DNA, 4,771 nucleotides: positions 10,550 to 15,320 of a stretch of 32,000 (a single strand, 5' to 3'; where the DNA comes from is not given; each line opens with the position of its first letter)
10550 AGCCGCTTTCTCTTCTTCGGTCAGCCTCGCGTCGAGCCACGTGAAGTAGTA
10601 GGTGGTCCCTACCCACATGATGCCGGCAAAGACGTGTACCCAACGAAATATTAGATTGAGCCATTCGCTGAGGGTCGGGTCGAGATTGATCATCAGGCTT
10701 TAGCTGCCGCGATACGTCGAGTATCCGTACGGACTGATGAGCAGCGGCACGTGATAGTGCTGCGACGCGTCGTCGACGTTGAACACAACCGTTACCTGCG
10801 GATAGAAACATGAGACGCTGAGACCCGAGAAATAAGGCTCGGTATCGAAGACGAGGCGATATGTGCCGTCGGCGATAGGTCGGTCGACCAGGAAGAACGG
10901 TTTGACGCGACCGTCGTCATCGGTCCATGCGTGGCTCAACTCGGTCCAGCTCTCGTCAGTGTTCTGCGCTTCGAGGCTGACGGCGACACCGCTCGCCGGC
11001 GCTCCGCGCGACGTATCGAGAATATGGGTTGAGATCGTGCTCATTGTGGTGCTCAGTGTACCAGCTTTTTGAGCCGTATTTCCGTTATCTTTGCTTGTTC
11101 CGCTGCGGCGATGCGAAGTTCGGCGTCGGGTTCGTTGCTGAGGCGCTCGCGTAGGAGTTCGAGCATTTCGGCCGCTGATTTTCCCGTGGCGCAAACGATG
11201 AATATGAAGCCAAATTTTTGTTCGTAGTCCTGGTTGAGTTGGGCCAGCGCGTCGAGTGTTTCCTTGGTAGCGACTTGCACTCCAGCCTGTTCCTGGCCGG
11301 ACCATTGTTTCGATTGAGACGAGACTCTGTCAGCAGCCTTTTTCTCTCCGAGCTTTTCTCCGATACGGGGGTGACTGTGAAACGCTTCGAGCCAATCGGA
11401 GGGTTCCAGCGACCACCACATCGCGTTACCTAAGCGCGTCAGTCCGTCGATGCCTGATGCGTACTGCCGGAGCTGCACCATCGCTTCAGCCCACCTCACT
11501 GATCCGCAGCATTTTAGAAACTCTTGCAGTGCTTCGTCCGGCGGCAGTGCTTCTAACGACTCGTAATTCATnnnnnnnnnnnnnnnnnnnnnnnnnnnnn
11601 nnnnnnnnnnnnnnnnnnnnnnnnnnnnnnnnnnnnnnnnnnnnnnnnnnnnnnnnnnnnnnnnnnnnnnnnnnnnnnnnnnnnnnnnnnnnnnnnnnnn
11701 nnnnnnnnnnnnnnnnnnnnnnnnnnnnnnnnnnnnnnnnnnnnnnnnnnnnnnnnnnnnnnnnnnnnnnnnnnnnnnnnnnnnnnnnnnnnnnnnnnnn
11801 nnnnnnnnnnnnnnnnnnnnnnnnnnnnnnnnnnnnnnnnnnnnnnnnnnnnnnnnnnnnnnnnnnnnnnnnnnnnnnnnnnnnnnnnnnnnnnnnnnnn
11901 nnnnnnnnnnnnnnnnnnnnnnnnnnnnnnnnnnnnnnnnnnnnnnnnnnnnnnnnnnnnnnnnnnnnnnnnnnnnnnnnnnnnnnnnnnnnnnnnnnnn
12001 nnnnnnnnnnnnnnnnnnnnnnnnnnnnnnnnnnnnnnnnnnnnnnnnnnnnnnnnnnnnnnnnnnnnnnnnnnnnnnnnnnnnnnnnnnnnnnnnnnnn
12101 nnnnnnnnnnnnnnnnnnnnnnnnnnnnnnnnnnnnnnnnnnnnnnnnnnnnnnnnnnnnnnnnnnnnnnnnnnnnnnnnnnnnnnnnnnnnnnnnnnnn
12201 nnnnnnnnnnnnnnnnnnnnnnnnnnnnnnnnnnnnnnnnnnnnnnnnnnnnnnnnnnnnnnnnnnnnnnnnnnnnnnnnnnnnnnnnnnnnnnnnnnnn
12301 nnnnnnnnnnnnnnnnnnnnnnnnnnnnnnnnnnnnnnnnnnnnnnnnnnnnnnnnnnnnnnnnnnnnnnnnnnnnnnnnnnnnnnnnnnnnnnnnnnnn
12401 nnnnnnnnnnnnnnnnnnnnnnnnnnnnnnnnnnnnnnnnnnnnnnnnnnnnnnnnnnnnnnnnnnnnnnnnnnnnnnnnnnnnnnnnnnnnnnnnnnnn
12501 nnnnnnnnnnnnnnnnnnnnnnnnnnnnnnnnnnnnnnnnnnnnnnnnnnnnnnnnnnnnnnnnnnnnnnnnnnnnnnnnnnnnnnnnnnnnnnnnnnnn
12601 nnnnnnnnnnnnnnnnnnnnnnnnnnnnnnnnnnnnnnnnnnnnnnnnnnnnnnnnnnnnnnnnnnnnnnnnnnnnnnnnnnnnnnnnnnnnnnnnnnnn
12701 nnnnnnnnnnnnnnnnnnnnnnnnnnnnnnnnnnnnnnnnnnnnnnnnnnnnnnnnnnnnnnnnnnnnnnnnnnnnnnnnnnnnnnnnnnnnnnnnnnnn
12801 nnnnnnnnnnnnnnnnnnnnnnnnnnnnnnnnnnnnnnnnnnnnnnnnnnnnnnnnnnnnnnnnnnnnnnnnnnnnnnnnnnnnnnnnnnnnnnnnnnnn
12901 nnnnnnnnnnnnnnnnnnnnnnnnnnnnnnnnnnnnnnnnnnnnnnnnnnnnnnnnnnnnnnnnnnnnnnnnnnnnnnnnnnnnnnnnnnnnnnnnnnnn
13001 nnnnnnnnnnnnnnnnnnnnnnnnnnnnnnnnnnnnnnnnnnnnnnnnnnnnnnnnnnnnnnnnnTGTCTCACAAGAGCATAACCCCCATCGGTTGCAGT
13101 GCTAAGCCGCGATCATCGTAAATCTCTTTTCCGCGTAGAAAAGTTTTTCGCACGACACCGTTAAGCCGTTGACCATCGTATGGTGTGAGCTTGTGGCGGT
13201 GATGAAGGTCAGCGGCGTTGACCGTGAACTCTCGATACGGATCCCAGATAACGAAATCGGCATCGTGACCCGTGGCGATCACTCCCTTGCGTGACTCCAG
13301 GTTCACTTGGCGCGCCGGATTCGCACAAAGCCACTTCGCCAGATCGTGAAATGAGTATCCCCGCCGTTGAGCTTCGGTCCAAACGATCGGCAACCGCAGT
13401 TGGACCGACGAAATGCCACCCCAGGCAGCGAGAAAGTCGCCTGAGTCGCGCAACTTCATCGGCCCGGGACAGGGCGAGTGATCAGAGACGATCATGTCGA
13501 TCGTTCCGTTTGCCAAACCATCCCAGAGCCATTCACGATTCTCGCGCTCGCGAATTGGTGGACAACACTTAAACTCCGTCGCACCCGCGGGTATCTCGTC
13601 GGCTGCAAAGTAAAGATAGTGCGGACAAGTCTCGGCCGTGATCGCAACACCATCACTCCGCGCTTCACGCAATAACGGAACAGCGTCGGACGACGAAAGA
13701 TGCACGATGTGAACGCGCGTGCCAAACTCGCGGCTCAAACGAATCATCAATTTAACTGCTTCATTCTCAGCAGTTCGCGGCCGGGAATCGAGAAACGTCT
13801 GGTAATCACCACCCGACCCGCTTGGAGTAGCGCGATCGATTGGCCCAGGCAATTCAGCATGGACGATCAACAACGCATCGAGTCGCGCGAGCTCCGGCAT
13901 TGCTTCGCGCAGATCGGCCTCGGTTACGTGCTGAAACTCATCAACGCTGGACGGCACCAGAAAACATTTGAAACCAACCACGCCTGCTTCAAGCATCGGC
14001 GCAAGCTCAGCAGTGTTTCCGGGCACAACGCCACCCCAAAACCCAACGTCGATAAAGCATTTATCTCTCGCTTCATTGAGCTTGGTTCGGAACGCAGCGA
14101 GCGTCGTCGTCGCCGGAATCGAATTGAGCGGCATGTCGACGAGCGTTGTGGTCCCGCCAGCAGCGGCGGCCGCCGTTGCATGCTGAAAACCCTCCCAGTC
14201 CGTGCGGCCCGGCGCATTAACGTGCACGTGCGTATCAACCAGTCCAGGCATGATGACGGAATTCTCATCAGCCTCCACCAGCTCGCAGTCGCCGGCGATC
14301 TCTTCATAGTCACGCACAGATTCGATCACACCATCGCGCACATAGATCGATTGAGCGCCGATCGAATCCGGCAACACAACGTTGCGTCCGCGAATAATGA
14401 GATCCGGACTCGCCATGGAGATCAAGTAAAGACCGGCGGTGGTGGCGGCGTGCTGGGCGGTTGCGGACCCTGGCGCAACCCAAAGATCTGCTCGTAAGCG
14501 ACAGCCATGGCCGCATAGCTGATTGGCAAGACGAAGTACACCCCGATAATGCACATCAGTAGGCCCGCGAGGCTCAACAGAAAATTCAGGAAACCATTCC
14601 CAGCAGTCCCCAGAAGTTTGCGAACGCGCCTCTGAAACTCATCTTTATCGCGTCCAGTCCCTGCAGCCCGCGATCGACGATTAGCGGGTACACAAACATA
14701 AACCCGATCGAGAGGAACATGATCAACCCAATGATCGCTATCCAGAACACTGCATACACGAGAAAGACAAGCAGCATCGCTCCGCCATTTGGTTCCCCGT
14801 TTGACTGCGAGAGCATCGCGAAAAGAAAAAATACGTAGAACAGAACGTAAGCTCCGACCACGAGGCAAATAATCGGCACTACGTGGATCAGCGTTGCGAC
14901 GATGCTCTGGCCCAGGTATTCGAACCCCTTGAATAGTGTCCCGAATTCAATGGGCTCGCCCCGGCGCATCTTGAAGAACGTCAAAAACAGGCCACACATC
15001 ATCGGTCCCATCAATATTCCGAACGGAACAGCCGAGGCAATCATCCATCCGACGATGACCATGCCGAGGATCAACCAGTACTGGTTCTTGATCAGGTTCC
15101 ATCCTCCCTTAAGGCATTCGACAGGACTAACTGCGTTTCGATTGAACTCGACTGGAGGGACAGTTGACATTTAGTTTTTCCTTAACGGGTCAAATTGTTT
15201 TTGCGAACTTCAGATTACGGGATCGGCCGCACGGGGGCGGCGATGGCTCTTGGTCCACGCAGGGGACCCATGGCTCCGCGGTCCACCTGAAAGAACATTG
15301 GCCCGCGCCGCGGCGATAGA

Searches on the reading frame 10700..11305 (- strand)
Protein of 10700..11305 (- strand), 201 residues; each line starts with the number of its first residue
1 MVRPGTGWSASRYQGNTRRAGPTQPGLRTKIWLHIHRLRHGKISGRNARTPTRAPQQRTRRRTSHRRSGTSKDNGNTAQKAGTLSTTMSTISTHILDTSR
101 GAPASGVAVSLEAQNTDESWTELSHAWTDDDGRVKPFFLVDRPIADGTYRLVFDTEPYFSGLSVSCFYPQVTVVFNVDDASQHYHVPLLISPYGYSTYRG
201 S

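Call 11: search_protein_families(library=pfam, proteins=[window:10700-11305:-], max_evalue=0.001)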
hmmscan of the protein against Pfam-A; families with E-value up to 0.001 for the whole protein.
window:10700-11305:- (201 aa): 1 family
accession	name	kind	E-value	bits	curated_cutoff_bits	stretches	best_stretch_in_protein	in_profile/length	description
PF00576.27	Transthyretin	-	1.1e-39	135.8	25.3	1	91-200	1-109/109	HIUase/Transthyretin family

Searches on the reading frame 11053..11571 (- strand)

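Call 11: search_protein_families(library=pfam, proteins=[window:11053-11571:-], max_evalue=0.001)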
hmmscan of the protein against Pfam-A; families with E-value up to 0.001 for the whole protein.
window:11053-11571:- (172 aa): 1 family
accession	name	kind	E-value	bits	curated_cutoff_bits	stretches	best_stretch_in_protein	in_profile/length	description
PF09349.15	OHCU_decarbox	-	1.4e-42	146.3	24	1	8-168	2-155/155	OHCU decarboxylase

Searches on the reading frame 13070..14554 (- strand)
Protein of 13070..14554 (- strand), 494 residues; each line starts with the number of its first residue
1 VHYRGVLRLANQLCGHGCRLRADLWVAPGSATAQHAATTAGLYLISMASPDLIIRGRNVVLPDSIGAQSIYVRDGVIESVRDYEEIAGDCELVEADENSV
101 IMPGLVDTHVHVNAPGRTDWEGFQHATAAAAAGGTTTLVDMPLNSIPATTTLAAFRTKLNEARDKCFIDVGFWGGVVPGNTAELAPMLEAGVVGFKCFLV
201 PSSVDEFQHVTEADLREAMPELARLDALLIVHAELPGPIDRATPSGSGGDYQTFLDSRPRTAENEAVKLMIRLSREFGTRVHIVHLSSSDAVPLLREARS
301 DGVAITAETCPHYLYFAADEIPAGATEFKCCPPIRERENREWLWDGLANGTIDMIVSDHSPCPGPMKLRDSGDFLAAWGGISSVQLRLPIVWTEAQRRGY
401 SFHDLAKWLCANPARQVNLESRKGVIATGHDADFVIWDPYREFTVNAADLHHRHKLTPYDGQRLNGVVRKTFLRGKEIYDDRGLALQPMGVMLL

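Call 6: search_protein_families(library=pfam, proteins=[window:13070-14554:-], max_evalue=0.01)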
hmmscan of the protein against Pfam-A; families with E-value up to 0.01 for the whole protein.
window:13070-14554:- (494 aa): 2 families
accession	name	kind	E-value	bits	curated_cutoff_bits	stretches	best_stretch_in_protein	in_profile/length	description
PF01979.26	Amidohydro_1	-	9.6e-32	111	25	1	100-477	1-344/345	Amidohydrolase family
PF07969.17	Amidohydro_3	-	8.3e-14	52.4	29.7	1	397-479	404-472/472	Amidohydrolase family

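Call 8: search_protein_families(library=ncbifam, proteins=[window:13070-14554:-], max_evalue=0.01)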
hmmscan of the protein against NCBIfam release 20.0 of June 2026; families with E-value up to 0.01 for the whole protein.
window:13070-14554:- (494 aa): 64 families (the best 25 are shown)
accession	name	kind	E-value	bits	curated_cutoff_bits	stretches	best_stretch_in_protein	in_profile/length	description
TIGR03178.1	allantoinase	equivalog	7.9e-172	572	357.85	1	51-493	1-439/441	allantoinase AllB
NF004839.0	PRK06189.1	equivalog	1.7e-132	442.3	631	1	51-492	4-444/451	allantoinase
NF005960.0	PRK08044.1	equivalog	6.3e-104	348.2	688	1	50-492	3-447/453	allantoinase AllB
NF058539.1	ergo_uti2_ErtD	equivalog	6e-80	269.3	650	1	51-485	3-436/449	hydantoin-5-propionate amidohydrolase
NF058538.1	ergo_util_ErtD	equivalog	7.3e-76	255.8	600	1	51-485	2-435/446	hydantoin-5-propionate amidohydrolase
TIGR00857.1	pyrC_multi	subfamily_domain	9e-76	255.5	279.05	1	67-481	5-411/412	dihydroorotase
NF002668.0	PRK02382.1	equivalog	1.3e-75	254.8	452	1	58-482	5-414/436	dihydroorotase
TIGR02033.1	D-hydantoinase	equivalog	3.4e-72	243.8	393.25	1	53-484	2-442/454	dihydropyrimidinase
NF005751.0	PRK07575.1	equivalog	3.8e-68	229.9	529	1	51-484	4-425/440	dihydroorotase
NF006559.0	PRK09060.1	equivalog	6.1e-66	222.5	482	1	49-490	4-433/444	dihydroorotase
NF009941.0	PRK13404.1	subfamily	1.9e-65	221.4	647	1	51-485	5-450/478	dihydropyrimidinase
NF006688.0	PRK09236.1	equivalog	1.5e-60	205.3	535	1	52-489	4-436/444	dihydroorotase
NF006836.0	PRK09357.1-1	equivalog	1.1e-59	202.3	538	1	65-481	14-426/432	dihydroorotase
NF006837.0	PRK09357.1-2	equivalog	7.8e-53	179.6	575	1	55-481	6-424/428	dihydroorotase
NF006844.0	PRK09357.2-5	equivalog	1.2e-51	176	701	1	67-481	21-422/422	dihydroorotase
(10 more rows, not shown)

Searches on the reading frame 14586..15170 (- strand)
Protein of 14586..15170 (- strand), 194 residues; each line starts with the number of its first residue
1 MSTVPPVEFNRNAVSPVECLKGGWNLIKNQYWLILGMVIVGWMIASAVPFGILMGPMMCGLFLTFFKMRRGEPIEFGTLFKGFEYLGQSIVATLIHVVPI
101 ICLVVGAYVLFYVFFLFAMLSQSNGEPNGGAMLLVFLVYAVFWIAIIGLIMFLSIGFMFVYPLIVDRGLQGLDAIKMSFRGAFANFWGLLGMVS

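Call 6: search_protein_families(library=pfam, proteins=[window:14586-15170:-], max_evalue=0.01)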
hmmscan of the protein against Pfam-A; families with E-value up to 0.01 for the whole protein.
window:14586-15170:- (194 aa): 1 family
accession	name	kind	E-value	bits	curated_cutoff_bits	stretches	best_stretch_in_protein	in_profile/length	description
PF06161.16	DUF975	-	0.00033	21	34.8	1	54-180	60-190/243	Protein of unknown function (DUF975)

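Call 8: search_protein_families(library=ncbifam, proteins=[window:14586-15170:-], max_evalue=0.01)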
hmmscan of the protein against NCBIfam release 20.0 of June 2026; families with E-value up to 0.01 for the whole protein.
window:14586-15170:- (194 aa): 1 family
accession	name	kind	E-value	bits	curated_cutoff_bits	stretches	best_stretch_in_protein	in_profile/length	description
NF041043.1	BPSS1780_fam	subfamily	7.9e-11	41.6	90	1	20-190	8-189/247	BPSS1780 family membrane protein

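Call 63: search_protein_families(library=padloc, proteins=[window:14586-15170:-], max_evalue=0.01)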
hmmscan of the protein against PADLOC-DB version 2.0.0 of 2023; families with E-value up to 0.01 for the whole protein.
window:14586-15170:- (194 aa): 0 families
